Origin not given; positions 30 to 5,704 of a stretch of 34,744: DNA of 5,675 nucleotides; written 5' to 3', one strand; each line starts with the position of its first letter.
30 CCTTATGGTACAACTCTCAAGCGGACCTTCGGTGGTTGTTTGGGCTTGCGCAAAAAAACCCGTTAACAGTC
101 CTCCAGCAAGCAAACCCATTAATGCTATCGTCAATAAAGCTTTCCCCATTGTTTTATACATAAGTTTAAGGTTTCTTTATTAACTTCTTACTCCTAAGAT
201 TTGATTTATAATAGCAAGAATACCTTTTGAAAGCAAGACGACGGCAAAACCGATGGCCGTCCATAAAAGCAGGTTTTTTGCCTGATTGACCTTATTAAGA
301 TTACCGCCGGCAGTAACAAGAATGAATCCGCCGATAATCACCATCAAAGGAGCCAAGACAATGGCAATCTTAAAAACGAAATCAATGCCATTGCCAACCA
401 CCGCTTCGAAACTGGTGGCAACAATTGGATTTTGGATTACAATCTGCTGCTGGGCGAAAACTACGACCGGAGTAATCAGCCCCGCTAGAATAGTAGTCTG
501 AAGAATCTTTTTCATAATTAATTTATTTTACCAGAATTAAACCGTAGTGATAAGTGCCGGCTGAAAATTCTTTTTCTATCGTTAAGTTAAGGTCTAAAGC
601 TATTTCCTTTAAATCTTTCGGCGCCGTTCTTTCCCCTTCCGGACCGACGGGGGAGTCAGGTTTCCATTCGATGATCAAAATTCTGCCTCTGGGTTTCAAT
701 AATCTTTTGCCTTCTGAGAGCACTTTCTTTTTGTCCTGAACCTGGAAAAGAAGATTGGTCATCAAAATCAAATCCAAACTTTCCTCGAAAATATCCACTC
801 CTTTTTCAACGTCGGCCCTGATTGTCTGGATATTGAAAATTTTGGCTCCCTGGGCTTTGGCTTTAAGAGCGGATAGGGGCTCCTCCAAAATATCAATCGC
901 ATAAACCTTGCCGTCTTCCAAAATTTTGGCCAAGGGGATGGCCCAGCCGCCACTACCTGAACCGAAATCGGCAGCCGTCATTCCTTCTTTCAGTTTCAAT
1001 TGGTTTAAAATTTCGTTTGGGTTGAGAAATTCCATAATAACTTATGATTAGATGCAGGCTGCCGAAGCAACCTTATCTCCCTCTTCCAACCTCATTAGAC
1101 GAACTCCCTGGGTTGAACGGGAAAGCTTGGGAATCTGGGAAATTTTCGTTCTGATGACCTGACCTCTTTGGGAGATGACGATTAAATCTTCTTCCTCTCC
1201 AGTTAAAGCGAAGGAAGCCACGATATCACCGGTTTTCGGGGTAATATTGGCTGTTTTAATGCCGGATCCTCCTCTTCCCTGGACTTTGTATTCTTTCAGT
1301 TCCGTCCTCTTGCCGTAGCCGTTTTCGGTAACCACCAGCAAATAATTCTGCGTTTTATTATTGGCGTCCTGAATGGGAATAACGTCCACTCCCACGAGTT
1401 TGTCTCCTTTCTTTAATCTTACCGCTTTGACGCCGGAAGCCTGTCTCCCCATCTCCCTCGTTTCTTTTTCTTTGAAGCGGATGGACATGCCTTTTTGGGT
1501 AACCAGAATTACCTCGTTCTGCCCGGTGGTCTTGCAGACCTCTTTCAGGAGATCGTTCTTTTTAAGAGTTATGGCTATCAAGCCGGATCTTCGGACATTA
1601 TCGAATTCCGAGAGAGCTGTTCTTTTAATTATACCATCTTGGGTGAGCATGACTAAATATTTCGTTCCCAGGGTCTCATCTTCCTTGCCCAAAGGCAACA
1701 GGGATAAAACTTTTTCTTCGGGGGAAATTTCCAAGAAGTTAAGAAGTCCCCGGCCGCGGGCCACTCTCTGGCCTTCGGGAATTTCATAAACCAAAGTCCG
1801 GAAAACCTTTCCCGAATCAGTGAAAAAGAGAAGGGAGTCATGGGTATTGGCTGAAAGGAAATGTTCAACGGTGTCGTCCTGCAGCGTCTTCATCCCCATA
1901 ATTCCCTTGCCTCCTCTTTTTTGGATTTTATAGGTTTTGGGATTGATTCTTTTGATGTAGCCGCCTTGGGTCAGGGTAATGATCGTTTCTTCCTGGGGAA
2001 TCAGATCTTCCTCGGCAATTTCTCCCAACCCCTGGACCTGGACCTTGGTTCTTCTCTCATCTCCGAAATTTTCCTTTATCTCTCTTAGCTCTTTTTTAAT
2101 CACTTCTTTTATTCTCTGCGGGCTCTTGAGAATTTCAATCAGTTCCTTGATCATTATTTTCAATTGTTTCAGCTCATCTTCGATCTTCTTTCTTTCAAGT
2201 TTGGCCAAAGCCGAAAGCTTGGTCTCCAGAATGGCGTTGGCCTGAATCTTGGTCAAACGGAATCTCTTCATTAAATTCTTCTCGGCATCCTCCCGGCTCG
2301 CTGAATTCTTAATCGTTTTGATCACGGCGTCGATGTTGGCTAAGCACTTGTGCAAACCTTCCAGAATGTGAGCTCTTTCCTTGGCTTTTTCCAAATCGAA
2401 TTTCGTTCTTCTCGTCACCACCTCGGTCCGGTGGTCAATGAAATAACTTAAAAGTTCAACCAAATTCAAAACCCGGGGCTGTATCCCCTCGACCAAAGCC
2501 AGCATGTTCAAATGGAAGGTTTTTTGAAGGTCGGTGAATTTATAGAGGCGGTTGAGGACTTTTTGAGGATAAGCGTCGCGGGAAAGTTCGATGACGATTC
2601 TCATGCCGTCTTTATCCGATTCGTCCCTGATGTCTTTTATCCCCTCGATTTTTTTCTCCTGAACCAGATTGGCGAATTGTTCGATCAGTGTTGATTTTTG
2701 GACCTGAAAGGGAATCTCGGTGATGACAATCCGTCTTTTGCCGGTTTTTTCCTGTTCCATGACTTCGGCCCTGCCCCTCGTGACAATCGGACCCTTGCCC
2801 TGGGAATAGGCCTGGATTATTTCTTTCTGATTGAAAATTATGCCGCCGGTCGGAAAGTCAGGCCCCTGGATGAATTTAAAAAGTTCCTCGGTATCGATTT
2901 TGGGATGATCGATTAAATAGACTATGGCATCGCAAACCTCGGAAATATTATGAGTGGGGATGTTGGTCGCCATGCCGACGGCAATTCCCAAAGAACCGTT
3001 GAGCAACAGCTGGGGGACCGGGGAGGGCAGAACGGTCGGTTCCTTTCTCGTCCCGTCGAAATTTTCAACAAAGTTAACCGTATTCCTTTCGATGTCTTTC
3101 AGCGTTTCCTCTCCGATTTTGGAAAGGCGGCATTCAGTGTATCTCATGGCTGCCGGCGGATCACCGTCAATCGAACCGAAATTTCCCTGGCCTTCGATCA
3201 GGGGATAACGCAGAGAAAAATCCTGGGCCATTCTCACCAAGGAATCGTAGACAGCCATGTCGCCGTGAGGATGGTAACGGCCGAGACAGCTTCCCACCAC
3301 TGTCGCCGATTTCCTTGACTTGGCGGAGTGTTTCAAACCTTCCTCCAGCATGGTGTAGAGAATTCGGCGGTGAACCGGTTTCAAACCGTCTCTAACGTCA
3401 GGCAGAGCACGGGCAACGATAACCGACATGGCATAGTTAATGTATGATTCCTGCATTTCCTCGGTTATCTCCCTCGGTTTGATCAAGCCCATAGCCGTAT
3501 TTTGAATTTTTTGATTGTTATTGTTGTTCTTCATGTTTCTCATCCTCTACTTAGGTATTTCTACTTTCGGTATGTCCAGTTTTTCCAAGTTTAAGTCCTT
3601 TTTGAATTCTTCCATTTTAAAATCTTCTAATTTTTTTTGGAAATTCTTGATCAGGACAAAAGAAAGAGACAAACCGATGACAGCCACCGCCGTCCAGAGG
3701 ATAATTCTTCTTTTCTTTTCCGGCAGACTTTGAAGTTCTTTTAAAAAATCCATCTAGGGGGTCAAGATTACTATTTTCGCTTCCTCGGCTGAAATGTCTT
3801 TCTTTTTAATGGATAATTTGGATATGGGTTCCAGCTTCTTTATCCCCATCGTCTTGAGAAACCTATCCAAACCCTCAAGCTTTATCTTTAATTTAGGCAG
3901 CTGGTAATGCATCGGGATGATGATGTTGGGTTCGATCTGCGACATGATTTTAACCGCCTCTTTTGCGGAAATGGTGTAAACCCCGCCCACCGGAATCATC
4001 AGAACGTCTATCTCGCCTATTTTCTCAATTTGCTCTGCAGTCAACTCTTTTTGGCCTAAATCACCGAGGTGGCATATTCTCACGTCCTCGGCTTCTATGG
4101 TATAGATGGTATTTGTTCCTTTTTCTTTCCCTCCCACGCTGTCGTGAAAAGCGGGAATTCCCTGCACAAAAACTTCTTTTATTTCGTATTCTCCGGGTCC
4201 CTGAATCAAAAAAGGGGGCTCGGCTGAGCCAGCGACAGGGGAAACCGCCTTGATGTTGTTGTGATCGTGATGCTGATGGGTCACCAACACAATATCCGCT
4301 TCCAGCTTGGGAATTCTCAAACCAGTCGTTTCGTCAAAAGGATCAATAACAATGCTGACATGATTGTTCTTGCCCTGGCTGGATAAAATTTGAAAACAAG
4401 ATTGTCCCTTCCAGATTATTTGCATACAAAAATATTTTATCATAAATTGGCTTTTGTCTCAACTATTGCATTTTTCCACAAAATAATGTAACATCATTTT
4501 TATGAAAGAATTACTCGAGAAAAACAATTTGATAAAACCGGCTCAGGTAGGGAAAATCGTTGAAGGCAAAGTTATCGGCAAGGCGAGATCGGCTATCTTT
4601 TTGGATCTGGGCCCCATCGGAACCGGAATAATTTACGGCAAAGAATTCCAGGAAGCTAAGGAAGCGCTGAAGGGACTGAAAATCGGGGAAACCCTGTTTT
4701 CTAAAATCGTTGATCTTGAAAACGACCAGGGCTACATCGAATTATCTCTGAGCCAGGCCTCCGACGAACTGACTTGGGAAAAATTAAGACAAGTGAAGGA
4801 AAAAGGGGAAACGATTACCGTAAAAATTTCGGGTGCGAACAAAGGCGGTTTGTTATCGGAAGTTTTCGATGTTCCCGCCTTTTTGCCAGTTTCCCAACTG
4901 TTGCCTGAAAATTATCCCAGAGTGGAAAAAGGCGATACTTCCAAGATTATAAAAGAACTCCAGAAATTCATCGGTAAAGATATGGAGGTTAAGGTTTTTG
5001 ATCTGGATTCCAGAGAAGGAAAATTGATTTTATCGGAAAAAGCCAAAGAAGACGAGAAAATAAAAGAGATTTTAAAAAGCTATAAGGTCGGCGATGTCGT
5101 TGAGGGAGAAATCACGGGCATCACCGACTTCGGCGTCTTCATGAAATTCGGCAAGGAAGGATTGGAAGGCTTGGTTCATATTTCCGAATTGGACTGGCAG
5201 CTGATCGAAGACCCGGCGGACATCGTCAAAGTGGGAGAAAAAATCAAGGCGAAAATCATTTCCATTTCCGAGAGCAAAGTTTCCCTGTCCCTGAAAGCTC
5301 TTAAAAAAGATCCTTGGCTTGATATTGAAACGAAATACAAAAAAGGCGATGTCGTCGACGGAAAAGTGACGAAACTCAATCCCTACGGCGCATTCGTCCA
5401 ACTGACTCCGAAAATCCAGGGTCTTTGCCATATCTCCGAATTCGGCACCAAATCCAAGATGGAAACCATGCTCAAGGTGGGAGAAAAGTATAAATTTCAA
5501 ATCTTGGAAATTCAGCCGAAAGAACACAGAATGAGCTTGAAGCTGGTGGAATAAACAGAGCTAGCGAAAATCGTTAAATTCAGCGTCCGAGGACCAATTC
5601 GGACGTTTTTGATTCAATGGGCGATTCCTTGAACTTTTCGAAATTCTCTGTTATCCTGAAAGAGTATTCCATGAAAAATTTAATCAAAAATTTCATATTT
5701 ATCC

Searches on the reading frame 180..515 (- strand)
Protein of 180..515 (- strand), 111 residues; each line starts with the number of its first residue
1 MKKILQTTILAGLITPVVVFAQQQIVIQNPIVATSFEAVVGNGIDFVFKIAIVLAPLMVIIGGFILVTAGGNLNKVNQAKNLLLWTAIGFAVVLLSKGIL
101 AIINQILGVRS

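Call 13: search_protein_families(library=pfam, proteins=[window:180-515:-], max_evalue=0.01)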
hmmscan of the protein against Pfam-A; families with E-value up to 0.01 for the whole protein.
window:180-515:- (111 aa): 1 family
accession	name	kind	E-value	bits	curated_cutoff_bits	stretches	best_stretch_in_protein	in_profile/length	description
PF18895.5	T4SS_pilin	-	9.1e-06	26.1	26.6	1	44-101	13-69/71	Type IV secretion system pilin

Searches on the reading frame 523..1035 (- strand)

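Call 13: search_protein_families(library=pfam, proteins=[window:523-1035:-], max_evalue=0.01)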
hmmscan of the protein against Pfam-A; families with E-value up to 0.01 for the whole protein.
window:523-1035:- (170 aa): 13 families
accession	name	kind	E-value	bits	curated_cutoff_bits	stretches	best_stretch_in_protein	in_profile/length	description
PF13847.12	Methyltransf_31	-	7.7e-16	58.5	27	1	16-125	2-113/145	Methyltransferase domain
PF08241.18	Methyltransf_11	-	3.6e-15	56.8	21.2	1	23-121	2-95/95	Methyltransferase domain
PF13649.12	Methyltransf_25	-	1.4e-14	55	27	1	23-117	3-97/97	Methyltransferase domain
PF08242.18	Methyltransf_12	-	7.9e-12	46.2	30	1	23-119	2-98/98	Methyltransferase domain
PF01209.24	Ubie_methyltran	-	1.3e-11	44.7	20.1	1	14-124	44-154/233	ubiE/COQ5 methyltransferase family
PF13489.12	Methyltransf_23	-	2.5e-09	37.5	27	1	14-128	19-123/164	Methyltransferase domain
PF05175.20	MTS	-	2.4e-06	27.7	23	1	10-122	24-139/170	Methyltransferase small domain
PF01728.25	FtsJ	-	3.3e-06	27.6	24.1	1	8-81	11-74/181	FtsJ-like methyltransferase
PF02527.21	GidB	-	4.7e-06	26.5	27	1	16-122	48-147/184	rRNA small subunit methyltransferase G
PF01135.25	PCMT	-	0.00041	20.6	20.3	1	9-82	65-139/210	Protein-L-isoaspartate(D-aspartate) O-methyltransferase (PCMT)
PF00891.24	Methyltransf_2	-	0.0011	18.8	22.3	1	6-125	51-168/210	O-methyltransferase domain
PF06325.19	PrmA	-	0.004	17.1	22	1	11-119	156-256/296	Ribosomal protein L11 methyltransferase (PrmA)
PF02390.23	Methyltransf_4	-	0.004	17.1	24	1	20-85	4-66/173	Putative methyltransferase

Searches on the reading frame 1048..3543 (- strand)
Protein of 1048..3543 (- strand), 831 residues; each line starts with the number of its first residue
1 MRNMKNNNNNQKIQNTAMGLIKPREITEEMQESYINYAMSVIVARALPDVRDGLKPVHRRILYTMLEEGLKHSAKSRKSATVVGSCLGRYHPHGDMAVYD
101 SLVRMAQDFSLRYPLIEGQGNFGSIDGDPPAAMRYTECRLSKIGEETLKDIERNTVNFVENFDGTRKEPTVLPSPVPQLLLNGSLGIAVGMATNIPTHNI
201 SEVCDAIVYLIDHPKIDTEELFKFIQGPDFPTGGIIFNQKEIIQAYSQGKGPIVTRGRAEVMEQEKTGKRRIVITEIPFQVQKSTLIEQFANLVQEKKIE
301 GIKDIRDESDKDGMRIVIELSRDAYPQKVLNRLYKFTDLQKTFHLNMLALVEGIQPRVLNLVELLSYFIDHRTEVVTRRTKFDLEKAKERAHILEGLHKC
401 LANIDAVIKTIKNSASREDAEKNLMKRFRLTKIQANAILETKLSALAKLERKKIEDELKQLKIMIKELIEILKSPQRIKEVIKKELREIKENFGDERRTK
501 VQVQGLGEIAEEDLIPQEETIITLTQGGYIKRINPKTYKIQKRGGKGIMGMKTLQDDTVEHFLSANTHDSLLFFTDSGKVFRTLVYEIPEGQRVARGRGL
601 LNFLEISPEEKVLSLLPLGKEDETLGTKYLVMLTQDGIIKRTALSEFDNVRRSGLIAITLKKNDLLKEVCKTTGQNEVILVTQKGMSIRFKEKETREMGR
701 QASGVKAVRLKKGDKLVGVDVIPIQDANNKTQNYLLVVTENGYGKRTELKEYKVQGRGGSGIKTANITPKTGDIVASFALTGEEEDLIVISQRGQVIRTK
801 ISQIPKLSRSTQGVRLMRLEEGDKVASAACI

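Call 12: search_protein_families(library=pfam, proteins=[window:1048-3543:-], max_evalue=0.001)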
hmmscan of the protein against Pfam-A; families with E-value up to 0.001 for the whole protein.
window:1048-3543:- (831 aa): 2 families
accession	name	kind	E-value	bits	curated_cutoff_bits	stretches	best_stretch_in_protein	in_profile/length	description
PF00521.26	DNA_topoisoIV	-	4e-164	547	31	1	45-486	1-431/432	DNA gyrase/topoisomerase IV, subunit A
PF03989.18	DNA_gyraseA_C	-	3.1e-72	238.2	27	6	785-830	1-46/48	DNA gyrase C-terminal domain, beta-propeller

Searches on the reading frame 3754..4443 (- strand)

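Call 12: search_protein_families(library=pfam, proteins=[window:3754-4443:-], max_evalue=0.001)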
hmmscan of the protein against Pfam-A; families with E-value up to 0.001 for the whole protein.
window:3754-4443:- (229 aa): 2 families
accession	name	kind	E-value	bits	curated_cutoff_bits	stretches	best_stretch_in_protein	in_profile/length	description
PF13483.12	Lactamase_B_3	-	7.5e-49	166.2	24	1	8-179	1-160/160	Beta-lactamase superfamily domain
PF12706.13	Lactamase_B_2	-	2.1e-11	44.3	27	1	80-180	90-200/200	Beta-lactamase superfamily domain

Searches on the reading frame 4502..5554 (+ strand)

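Call 12: search_protein_families(library=pfam, proteins=[window:4502-5554:+], max_evalue=0.001)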
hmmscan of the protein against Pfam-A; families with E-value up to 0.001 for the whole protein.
window:4502-5554:+ (350 aa): 3 families
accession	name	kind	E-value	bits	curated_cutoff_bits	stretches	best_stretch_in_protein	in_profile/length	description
PF00575.29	S1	-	1.1e-47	160.7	22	3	195-264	3-71/74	S1 RNA binding domain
PF23459.1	S1_RRP5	-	8e-08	33.2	27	0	279-337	1-61/72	RRP5 S1 domain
PF21710.3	Spt6_S1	-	2.4e-05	25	27.5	0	192-268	12-88/91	Spt6, S1/OB domain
